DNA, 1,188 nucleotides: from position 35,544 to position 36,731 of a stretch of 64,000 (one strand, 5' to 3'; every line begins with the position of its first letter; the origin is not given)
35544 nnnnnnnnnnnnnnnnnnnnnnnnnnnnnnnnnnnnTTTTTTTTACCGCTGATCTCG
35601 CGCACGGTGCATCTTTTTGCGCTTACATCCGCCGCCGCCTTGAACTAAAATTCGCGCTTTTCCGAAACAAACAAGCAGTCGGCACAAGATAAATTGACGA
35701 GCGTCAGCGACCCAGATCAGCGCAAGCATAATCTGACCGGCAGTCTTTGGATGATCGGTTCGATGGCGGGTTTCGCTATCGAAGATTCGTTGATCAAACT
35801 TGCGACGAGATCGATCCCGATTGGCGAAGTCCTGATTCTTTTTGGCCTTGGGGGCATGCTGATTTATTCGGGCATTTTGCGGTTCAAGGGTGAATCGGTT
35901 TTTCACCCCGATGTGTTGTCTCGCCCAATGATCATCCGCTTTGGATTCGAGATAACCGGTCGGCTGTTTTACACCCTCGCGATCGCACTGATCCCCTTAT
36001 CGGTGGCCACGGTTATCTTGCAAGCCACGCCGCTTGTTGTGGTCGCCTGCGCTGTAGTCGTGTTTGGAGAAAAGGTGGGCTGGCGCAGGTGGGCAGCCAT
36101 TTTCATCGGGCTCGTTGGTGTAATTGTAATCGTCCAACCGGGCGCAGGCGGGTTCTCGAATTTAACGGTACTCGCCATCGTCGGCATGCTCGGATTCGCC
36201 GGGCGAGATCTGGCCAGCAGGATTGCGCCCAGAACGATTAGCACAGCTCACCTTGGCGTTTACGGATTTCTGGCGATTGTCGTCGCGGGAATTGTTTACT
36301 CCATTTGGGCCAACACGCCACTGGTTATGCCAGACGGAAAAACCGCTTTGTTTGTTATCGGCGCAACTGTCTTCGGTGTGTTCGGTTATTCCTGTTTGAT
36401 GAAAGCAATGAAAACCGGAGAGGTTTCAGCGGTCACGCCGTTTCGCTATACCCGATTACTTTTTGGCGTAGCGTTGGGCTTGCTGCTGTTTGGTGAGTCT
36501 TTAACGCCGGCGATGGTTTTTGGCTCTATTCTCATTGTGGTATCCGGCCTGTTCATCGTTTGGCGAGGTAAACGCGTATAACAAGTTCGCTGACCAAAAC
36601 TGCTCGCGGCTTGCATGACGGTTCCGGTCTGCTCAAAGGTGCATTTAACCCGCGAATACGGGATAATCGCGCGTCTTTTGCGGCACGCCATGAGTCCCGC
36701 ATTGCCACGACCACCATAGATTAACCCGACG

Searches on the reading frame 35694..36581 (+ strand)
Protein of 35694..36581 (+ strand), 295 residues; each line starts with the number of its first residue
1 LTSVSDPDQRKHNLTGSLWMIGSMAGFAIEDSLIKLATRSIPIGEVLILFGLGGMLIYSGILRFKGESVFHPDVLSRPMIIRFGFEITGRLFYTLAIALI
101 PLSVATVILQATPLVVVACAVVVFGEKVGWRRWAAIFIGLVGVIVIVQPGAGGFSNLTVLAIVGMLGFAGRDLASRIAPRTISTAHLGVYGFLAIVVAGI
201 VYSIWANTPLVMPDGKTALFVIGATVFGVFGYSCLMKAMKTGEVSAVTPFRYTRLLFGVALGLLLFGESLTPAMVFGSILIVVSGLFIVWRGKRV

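Call 52: search_protein_families(library=pfam, max_evalue=0.00001, proteins=[window:35694-36581:+])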
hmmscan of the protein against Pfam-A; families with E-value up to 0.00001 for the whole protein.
window:35694-36581:+ (295 aa): 1 family
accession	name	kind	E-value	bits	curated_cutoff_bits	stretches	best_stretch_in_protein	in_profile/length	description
PF00892.27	EamA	-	1.1e-22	81.2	28.2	2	159-289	5-134/135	EamA-like transporter family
